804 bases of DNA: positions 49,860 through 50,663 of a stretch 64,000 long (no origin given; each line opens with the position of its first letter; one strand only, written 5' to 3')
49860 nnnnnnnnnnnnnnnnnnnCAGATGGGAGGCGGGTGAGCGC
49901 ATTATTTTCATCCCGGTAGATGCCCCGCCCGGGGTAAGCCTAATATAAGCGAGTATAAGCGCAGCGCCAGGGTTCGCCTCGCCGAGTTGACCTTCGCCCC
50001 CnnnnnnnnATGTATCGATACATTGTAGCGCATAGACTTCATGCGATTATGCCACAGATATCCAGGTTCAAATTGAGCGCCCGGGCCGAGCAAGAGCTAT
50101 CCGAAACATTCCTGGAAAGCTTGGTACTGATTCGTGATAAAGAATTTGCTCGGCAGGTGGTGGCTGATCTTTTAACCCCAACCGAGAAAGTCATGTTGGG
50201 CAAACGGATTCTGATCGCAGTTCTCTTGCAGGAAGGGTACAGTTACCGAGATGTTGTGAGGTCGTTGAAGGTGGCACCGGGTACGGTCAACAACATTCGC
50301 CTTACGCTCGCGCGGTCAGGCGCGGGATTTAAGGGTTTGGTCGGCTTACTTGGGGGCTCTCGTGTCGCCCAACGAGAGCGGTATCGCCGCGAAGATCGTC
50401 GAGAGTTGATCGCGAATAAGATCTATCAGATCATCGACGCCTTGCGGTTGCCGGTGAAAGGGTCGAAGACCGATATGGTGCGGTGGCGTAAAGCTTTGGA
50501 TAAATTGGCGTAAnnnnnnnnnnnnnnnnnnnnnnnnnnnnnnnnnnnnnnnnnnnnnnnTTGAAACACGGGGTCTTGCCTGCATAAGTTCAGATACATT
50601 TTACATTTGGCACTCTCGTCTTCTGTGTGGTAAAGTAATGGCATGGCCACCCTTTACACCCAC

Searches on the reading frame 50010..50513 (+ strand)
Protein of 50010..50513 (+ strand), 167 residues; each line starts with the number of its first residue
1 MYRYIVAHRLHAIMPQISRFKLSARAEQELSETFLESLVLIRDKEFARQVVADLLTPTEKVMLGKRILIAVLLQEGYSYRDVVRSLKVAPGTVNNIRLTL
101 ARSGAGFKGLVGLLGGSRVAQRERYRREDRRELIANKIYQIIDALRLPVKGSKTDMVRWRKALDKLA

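Call 8: search_protein_families(library=pfam, proteins=[window:50010-50513:+], max_evalue=0.01)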
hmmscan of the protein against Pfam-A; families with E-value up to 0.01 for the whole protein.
window:50010-50513:+ (167 aa): 3 families
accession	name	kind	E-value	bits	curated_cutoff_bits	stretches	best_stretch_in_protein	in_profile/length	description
PF01371.25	Trp_repressor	-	2.4e-06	27.9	27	1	33-94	5-67/88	Trp repressor protein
PF13936.12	HTH_38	-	0.00025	21.1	27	1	66-94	10-38/44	Helix-turn-helix domain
PF13384.12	HTH_23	-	0.0005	20.2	24.6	1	65-99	6-40/50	Homeodomain-like domain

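Call 21: find_homologous_proteins(query=window:50049-50513:+)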
Query window:50049-50513:+ (154 aa): 30 proteins with E <= 0.001 among 193 candidates.
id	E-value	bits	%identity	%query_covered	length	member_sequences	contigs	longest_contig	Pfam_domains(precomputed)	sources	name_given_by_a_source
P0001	9.4e-90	316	100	100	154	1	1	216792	PF01371.26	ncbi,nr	ncbi:helix-turn-helix domain-containing protein [Candidatus Parcubacteria bacterium]|nr:helix-turn-h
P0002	2.7e-80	285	90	100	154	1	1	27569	PF01371.26,PF13936.13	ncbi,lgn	-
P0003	2.6e-58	214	67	100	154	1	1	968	PF01371.26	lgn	-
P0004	9.2e-51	190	59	97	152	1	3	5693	PF01371.26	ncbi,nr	ncbi:hypothetical protein HY442_01520 [Candidatus Parcubacteria bacterium]|nr:hypothetical protein [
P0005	1.5e-49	186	61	99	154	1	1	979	PF01371.26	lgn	-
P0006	1.1e-48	183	59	99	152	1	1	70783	PF01371.26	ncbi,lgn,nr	ncbi:hypothetical protein HYZ80_03005 [Candidatus Parcubacteria bacterium]|nr:hypothetical protein [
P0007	1.7e-45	172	56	98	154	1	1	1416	PF01371.26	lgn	-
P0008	7.6e-21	93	38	97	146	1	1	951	PF01371.26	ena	-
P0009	1.9e-17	82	46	62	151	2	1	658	PF01371.26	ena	-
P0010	7.1e-17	80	34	97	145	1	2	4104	PF01371.26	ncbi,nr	ncbi:MAG: hypothetical protein HYW88_02175 [Candidatus Sungbacteria bacterium]|nr:hypothetical prote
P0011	1.6e-15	75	46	66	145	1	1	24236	PF01371.26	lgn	-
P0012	7.3e-14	70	34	95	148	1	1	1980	PF01371.26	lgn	-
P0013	1.1e-13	69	42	66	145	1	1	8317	PF01371.26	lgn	-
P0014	2.3e-13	68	45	61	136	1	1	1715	PF01371.26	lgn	-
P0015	1.7e-12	66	39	70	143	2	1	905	PF01371.26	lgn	-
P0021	6.0e-11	61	33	99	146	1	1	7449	PF01371.26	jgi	jgi:uncharacterized protein YerC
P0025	1.2e-10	60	40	64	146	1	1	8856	PF01371.26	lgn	-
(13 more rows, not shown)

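Call 22: find_encoding_contigs(protein=P0002, flank=10000, max_places=2)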
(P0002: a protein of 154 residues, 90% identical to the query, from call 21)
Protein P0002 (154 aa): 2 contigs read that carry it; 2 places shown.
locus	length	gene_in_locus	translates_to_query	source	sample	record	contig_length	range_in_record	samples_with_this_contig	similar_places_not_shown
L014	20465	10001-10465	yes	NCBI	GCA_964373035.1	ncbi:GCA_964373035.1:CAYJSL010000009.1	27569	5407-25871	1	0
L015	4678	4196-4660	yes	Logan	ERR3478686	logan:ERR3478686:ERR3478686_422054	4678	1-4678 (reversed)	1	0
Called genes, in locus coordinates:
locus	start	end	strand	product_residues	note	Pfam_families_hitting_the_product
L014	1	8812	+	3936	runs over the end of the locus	-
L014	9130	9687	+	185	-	PF04011:LemA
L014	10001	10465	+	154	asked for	PF01371:Trp_repressor (weak), PF13936:HTH_38 (faint)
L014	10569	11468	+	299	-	PF01435:Peptidase_M48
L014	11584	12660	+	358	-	-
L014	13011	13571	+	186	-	PF03703:bPH_2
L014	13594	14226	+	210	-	PF03703:bPH_2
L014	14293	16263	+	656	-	PF13231:PMT_2 (weak)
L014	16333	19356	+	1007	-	PF01807:Zn_ribbon_DnaG, PF14528:LAGLIDADG_3 (faint), PF08275:DNAG_N, PF01751:Toprim, PF13155:Toprim_2, PF13362:Toprim_3, PF13662:Toprim_4, PF10410:DnaB_bind (weak)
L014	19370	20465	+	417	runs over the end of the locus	PF03979:Sigma70_r1_1, PF00140:Sigma70_r1_2, PF04542:Sigma70_r2, PF04539:Sigma70_r3, PF04545:Sigma70_r4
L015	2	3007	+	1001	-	?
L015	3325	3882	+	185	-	PF04011:LemA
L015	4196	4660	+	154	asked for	PF01371:Trp_repressor (weak), PF13936:HTH_38 (faint)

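Call 23: find_encoding_contigs(protein=P0006, flank=10000, max_places=2)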
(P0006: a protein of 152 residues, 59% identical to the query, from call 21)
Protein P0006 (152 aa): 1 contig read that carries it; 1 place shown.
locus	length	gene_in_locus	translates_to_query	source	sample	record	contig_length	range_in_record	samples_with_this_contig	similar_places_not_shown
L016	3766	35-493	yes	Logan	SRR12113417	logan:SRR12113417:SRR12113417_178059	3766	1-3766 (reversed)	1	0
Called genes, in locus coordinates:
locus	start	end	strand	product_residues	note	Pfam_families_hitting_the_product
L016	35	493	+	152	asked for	PF01371:Trp_repressor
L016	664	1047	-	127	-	-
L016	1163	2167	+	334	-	PF00551:Formyl_trans_N, PF02911:Formyl_trans_C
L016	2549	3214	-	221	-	PF14360:PAP2_C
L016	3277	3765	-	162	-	?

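Call 24: find_encoding_contigs(protein=P0004, flank=10000, max_places=3)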
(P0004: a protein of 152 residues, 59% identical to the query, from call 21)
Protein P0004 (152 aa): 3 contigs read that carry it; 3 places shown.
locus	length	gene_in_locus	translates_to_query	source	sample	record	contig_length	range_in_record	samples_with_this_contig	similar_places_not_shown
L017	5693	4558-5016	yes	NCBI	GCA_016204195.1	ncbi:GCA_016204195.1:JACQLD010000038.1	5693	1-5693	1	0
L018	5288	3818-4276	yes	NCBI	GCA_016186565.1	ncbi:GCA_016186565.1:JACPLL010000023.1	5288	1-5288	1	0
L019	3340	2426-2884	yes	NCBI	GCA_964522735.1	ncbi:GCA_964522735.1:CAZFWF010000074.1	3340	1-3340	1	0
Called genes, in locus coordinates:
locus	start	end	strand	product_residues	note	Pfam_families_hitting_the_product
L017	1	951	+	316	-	PF00118:Cpn60_TCP1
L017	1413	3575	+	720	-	PF07517:SecA_DEAD, PF01043:SecA_PP_bind, PF21090:P-loop_SecA, PF07516:SecA_SW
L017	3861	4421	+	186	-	PF04011:LemA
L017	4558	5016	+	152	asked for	PF01371:Trp_repressor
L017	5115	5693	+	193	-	PF01435:Peptidase_M48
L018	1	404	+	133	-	PF00118:Cpn60_TCP1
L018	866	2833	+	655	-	PF07517:SecA_DEAD, PF01043:SecA_PP_bind, PF21090:P-loop_SecA, PF07516:SecA_SW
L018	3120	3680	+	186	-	PF04011:LemA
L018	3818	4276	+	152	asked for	PF01371:Trp_repressor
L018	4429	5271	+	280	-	PF01435:Peptidase_M48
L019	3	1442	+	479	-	?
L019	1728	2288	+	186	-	PF04011:LemA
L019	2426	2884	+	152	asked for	PF01371:Trp_repressor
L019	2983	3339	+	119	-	?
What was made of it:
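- The lemA-X-htpX context is stable across proteins 59-90% identical, so there is no sign of recent mobility (calls 22, 24).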

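Call 33: find_encoding_contigs(protein=P0011, flank=6000, max_places=1)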
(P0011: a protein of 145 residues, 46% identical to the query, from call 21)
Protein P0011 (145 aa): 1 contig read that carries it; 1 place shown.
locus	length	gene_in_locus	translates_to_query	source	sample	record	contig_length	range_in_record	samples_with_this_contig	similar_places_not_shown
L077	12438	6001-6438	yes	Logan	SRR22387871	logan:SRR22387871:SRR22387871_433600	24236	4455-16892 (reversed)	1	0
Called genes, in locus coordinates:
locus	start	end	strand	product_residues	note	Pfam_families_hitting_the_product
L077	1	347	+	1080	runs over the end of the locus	PF00404:Dockerin_1 (faint)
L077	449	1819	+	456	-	-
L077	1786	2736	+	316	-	PF07691:PA14 (weak), PF00404:Dockerin_1 (weak)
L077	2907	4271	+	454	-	PF26549:Tricorn_N (faint), PF00404:Dockerin_1 (weak)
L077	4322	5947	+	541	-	PF03485:Arg_tRNA_synt_N, PF00750:tRNA-synt_1d, PF05746:DALR_1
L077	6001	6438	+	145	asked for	PF01371:Trp_repressor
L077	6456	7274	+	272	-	-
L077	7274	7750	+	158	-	-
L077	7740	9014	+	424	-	PF00675:Peptidase_M16, PF05193:Peptidase_M16_C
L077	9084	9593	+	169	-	-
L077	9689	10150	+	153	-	PF00334:NDK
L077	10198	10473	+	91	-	-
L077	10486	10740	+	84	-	-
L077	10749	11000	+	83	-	-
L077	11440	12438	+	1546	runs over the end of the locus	PF00535:Glycos_transf_2, PF13641:Glyco_tranf_2_3, PF00535:Glycos_transf_2, PF13641:Glyco_tranf_2_3, PF13632:Glyco_trans_2_3, PF13439:Glyco_transf_4, PF20706:GT4-conflict, PF00534:Glycos_transf_1, +3 more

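Call 34: find_encoding_contigs(protein=P0013, flank=6000, max_places=1)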
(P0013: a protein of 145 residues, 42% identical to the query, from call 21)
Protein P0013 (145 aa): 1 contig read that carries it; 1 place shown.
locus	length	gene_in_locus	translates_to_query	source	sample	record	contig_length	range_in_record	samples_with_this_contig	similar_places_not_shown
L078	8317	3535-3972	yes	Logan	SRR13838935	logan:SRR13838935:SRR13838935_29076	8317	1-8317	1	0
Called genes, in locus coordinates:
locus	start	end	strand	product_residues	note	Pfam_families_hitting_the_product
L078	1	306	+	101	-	?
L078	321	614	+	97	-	-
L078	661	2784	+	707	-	PF17854:FtsK_alpha, PF01580:FtsK_SpoIIIE, PF09397:FtsK_gamma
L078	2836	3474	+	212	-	PF13413:HTH_25, PF09136:Glucodextran_B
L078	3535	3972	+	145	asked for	PF01371:Trp_repressor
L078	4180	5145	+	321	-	PF00154:RecA_N, PF08423:Rad51, PF06745:ATPase (weak), PF27531:MT3502_N (weak), PF21096:RecA_C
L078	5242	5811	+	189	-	PF21982:RecX_HTH1 (weak), PF02631:RecX_HTH2, PF21981:RecX_HTH3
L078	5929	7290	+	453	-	PF12072:RNase_Y_N, PF26594:KH_NusA_2nd (faint), PF00013:KH_1 (weak), PF01966:HD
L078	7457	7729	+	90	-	PF00216:Bac_DNA_binding, PF18291:HU-HIG (weak), PF18175:HU-CCDC81_bac_2 (weak)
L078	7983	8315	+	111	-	?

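Call 35: find_encoding_contigs(protein=P0021, flank=6000, max_places=1)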
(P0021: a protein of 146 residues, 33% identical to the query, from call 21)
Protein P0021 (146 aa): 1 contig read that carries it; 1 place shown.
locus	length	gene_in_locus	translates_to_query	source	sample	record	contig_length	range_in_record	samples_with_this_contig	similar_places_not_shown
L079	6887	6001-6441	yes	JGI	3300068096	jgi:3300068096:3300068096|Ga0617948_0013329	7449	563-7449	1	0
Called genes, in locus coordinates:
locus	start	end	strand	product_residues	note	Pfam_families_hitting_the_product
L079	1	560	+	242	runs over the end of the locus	-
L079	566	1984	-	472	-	PF01139:RtcB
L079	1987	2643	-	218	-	PF00753:Lactamase_B, PF19583:ODP (weak)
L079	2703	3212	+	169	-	PF04308:RNaseH_like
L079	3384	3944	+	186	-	PF04011:LemA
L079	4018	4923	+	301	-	PF04536:TPM_phosphatase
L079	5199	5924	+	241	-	PF00483:NTP_transferase, PF12804:NTP_transf_3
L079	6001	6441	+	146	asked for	PF01371:Trp_repressor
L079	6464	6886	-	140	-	?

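Call 36: find_encoding_contigs(protein=P0025, flank=6000, max_places=1)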
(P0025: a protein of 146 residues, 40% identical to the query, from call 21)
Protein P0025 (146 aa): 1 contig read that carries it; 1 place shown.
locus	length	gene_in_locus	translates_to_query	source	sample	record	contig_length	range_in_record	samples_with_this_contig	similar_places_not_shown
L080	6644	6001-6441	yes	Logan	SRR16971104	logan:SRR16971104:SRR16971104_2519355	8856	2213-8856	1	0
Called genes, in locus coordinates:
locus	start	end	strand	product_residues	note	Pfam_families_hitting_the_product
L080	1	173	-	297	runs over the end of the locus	PF00892:EamA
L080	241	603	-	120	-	PF05635:23S_rRNA_IVP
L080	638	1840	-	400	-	PF00152:tRNA-synt_2 (faint), PF13393:tRNA-synt_His, PF00587:tRNA-synt_2b, PF13393:tRNA-synt_His, PF03129:HGTP_anticodon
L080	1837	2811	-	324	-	PF01321:Creatinase_N, PF00557:Peptidase_M24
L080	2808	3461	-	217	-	-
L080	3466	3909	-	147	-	PF09136:Glucodextran_B (weak)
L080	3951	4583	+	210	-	PF13483:Lactamase_B_3, PF12706:Lactamase_B_2 (weak)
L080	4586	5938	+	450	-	PF00772:DnaB, PF03796:DnaB_C, PF13481:AAA_25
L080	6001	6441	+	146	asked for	PF01371:Trp_repressor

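Call 38: search_protein_families(library=ncbifam, proteins=[window:50049-50513:+, P0006, P0013, P0021], max_evalue=0.1)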
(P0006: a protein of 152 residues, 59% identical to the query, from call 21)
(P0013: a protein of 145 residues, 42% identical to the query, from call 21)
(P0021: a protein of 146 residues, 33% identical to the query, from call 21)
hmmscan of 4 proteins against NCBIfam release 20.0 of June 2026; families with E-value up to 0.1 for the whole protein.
window:50049-50513:+ (154 aa): 3 families
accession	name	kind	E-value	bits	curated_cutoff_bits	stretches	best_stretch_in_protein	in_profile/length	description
TIGR02531.1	yecD_yerC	hypoth_equivalog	0.0012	19.2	42.2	1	17-88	4-75/88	YerC/YecD family TrpR-related protein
NF033545.0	transpos_IS630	equivalog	0.021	14.3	100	1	53-122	2-66/299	IS630 family transposase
TIGR01321.1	TrpR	equivalog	0.022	15.2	67.25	1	16-76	7-68/94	trp operon repressor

P0006 (152 aa): 2 families
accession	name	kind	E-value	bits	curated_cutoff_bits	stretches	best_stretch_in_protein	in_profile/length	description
TIGR02531.1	yecD_yerC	hypoth_equivalog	2.9e-05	24.4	42.2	1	15-87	2-74/88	YerC/YecD family TrpR-related protein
NF033545.0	transpos_IS630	equivalog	0.014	14.8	100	1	53-117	2-65/299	IS630 family transposase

P0013 (145 aa): 2 families
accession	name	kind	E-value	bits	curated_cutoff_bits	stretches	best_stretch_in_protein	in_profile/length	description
TIGR02531.1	yecD_yerC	hypoth_equivalog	2.5e-09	37.5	42.2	1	18-99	5-86/88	YerC/YecD family TrpR-related protein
TIGR01321.1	TrpR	equivalog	0.00014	22.2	67.25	1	24-88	15-80/94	trp operon repressor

P0021 (146 aa): 1 family
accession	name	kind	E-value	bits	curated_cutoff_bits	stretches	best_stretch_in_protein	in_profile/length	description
TIGR02531.1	yecD_yerC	hypoth_equivalog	7.3e-08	32.8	42.2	1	21-99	8-86/88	YerC/YecD family TrpR-related protein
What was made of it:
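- On TrpR/HisR(YerC)-family operator: The NCBIfam yecD_yerC score is below the cutoff (19-37 bits against 42), so this is a distinct subfamily (call 38).
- Closest known: HisR. Different: The proteins here are about 145-155 aa with a basic C-terminal extension, and they score below the NCBIfam cutoffs (call 38).
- NCBIfam yecD_yerC hits are weak and below cutoff (call 38).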

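Call 39: search_solved_structures(query=window:50049-50513:+, max_evalue=1, show_alignments=2)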
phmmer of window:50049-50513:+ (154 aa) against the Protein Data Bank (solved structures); distinct sequences matched with E-value up to 1: 7.
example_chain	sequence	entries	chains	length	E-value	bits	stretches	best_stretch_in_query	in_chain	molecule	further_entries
3kor_A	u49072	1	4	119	0.0028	21.1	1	18-88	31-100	Possible Trp repressor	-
3g1c_A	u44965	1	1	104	0.0081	19.6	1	16-101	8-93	The TrpR like protein from Eubacterium eligens ATCC 27750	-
3frw_A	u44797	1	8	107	0.04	17.4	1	18-96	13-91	Putative Trp repressor protein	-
2do6_A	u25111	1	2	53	0.45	13.9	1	56-87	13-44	E3 ubiquitin-protein ligase CBL-B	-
2jnh_A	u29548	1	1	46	0.47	13.9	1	55-85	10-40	E3 ubiquitin-protein ligase CBL-B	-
2ooa_A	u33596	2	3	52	0.5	13.8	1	55-85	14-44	E3 ubiquitin-protein ligase CBL-B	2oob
8h3v_A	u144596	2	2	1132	0.71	13.3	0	23-70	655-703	DNA-directed RNA polymerase subunit beta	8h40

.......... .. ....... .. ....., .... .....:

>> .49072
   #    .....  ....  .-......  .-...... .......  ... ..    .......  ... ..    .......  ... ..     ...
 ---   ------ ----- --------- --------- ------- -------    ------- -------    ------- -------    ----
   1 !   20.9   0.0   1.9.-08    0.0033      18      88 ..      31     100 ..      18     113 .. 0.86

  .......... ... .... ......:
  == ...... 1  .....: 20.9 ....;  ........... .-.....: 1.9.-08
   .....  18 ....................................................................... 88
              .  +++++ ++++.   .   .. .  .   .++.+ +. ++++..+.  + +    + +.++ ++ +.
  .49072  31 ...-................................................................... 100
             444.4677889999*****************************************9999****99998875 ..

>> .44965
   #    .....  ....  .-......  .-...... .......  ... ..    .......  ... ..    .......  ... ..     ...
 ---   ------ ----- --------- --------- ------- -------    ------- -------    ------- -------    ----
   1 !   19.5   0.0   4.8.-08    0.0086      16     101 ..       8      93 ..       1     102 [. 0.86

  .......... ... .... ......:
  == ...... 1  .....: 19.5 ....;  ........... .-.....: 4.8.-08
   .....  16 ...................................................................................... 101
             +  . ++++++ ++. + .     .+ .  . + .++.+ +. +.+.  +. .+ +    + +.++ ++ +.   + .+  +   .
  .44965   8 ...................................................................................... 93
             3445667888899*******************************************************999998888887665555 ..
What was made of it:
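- On TrpR/HisR(YerC)-family operator: PDB sequence hits are 3kor, 3g1c and 3frw (call 39).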

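Call 61: predict_structure(alignment_id=A3)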
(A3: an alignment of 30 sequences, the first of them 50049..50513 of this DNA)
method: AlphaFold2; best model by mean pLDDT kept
length: 154 residues; sequences in the alignment: 30
mean_pLDDT: 76.9   pTM: 0.68
mean pLDDT of the five models: 76.9, 76.1, 75.3, 74.5, 72.9
residues with pLDDT >= 90: 54; 70-90: 53; 50-70: 23; < 50: 24
segments of 3 or more residues with pLDDT < 50: 105-112, 114-125
pLDDT, mean of each block of 10 residues (from residue 1): 74 93 91 91 89 90 88 91 93 84 53 42 48 60 71 63
secondary structure, 60 per line:
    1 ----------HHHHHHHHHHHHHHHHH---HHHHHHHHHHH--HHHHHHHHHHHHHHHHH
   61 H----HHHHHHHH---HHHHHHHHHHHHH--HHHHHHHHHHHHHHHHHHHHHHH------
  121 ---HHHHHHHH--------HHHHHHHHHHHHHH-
elements in order: H11-27 H31-41 H44-61 H66-73 H77-89 H92-114 H124-131 H140-153

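Call 65: fold_search(model_id=the predicted structure, library=pdb)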
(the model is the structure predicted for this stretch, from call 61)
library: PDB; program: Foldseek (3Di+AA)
matches with E <= 10: 212; with E <= 0.001: 0
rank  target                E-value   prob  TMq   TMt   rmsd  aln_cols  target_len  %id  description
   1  3kor_B                4.9e-03  1.00  0.51  0.75   4.7       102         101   18  Crystal structure of a putative Trp repressor from Staphylococcus aureus (released 2010-11-17)
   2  3kor_C                5.9e-03  1.00  0.50  0.75   4.6       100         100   18  Crystal structure of a putative Trp repressor from Staphylococcus aureus (released 2010-11-17)
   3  3kor_A                1.3e-02  1.00  0.53  0.78   3.4        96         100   17  Crystal structure of a putative Trp repressor from Staphylococcus aureus (released 2010-11-17)
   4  3g1c                  1.5e-02  1.00  0.53  0.81   2.5        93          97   19  The crystal structure of a TrpR like protein from Eubacterium eligens ATCC 27750 (released 2009-02-17)
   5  3frw_G                1.6e-02  1.00  0.53  0.84   1.9        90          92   18  Crystal structure of putative TrpR protein from Ruminococcus obeum (released 2009-01-20)
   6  3frw_E                2.5e-02  1.00  0.50  0.77   2.9        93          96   19  Crystal structure of putative TrpR protein from Ruminococcus obeum (released 2009-01-20)
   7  3frw_B                2.9e-02  1.00  0.53  0.82   1.8        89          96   18  Crystal structure of putative TrpR protein from Ruminococcus obeum (released 2009-01-20)
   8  3frw_F                3.4e-02  1.00  0.51  0.80   3.2        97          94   18  Crystal structure of putative TrpR protein from Ruminococcus obeum (released 2009-01-20)
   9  2oz9                  3.4e-02  1.00  0.46  0.64   3.7        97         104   18  E. coli TRP holorepressor, orthorhombic crystal form (released 2007-03-06)
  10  3frw_A                3.8e-02  1.00  0.51  0.80   2.9        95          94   20  Crystal structure of putative TrpR protein from Ruminococcus obeum (released 2009-01-20)
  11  1tro_A                3.8e-02  1.00  0.47  0.65   3.6        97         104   21  CRYSTAL STRUCTURE OF TRP REPRESSOR OPERATOR COMPLEX AT ATOMIC RESOLUTION (released 1994-01-31)
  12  6fal_A                4.1e-02  1.00  0.49  0.74   3.0        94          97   22  Tryptophan Repressor TrpR from E.coli with 3-Indolepropionic acid as ligand (released 2019-01-30)
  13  6f9k                  4.1e-02  1.00  0.49  0.67   3.5        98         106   18  Tryptophan Repressor TrpR from E.coli with 5-methyl-L-tryptophan as ligand (released 2019-01-30)
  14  3frw_C                4.6e-02  1.00  0.50  0.77   3.2        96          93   20  Crystal structure of putative TrpR protein from Ruminococcus obeum (released 2009-01-20)
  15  3frw_D                5.1e-02  1.00  0.52  0.84   1.7        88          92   18  Crystal structure of putative TrpR protein from Ruminococcus obeum (released 2009-01-20)
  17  1tro_E                6.1e-02  1.00  0.51  0.78   2.5        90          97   20  CRYSTAL STRUCTURE OF TRP REPRESSOR OPERATOR COMPLEX AT ATOMIC RESOLUTION (released 1994-01-31)
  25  1tro_G                9.8e-02  1.00  0.47  0.67   3.3        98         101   20  CRYSTAL STRUCTURE OF TRP REPRESSOR OPERATOR COMPLEX AT ATOMIC RESOLUTION (released 1994-01-31)
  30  1tro_C                2.1e-01  0.99  0.49  0.72   2.9        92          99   23  CRYSTAL STRUCTURE OF TRP REPRESSOR OPERATOR COMPLEX AT ATOMIC RESOLUTION (released 1994-01-31)
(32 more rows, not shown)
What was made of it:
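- On TrpR/HisR(YerC)-family operator: Foldseek hits on the AlphaFold2 model give target TM-scores of 0.75-0.84 (calls 61, 65).
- Its best Foldseek hits are 3kor, 3g1c and 3frw (target TM-score 0.75-0.84), followed by E. coli TrpR including the operator complex 1tro (calls 61, 65).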

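Call 71: list_cluster_members(proteins=[P0001, P0006, P0031, P0004])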
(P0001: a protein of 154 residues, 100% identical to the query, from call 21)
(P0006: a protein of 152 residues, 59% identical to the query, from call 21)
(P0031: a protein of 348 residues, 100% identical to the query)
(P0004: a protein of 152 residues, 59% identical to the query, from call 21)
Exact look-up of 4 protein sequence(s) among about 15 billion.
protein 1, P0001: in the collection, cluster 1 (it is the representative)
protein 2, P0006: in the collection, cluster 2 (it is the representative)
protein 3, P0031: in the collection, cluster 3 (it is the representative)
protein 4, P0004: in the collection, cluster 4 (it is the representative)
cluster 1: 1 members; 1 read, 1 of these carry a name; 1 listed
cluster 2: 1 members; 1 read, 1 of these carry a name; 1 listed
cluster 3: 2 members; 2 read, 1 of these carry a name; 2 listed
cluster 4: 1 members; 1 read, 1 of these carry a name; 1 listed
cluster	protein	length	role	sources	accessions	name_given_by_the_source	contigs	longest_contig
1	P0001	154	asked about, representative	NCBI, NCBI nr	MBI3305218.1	helix-turn-helix domain-containing protein [Candidatus Parcubacteria bacterium]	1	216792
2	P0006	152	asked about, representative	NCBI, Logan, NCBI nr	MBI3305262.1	hypothetical protein HYZ80_03005 [Candidatus Parcubacteria bacterium] | hypothetical protein [Candidatus Parcubacteria bacterium]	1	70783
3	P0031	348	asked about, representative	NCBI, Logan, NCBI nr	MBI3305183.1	redox-regulated ATPase YchF [Candidatus Parcubacteria bacterium]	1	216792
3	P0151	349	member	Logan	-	-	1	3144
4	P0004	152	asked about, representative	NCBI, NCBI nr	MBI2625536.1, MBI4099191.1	hypothetical protein HY442_01520 [Candidatus Parcubacteria bacterium] | hypothetical protein [Candidatus Parcubacteria bacterium]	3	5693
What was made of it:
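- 50049..50513 (+): TrpR/YerC-family HTH protein, 154 aa (P0001 / MBI3305218.1). This is the presumed binding protein. calls 8, 21, 38, 39, 61, 65, 71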

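Call 74: find_related_loci(query=A3, collection=viral_contigs, flank=3000)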
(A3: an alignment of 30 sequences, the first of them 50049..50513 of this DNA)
Query A3 (154 aa) in viral_contigs; peptide patterns used: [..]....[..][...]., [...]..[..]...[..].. (x = any residue, [..] = any of these).
73 stretches matched a pattern, but none encodes a relative of the query by tblastn (E <= 1e-3).

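Call 85: search_protein_representatives(alignment_id=A3)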
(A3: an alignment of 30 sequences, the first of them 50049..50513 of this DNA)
Query: 30 sequences, 148 profile positions. Proteins with E-value up to 0.001 (for the whole library): 4577; up to 1e-10: 2175; up to 1e-30: 192. The best 150 are listed.
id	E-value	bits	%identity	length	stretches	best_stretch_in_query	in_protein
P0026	3.9e-47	176.2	-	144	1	1-129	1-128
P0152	7.3e-47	175.3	-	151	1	1-145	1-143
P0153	4.7e-45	169.5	-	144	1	1-123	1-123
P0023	6.2e-45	169.1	-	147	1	1-132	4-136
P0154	1.5e-44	167.8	-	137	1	1-125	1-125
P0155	1.6e-44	167.7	-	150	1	1-146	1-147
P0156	1.9e-44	167.5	-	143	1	1-141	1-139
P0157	2.4e-44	167.1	-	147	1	1-145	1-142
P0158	3.3e-44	166.7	-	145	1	1-127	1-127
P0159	1.5e-43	164.5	-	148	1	1-145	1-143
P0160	1.8e-43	164.3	-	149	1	1-146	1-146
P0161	6.1e-43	162.6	-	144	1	1-134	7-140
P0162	1.1e-42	161.8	-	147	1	1-138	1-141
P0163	1.1e-42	161.8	-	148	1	1-143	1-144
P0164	1.2e-42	161.6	-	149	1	1-145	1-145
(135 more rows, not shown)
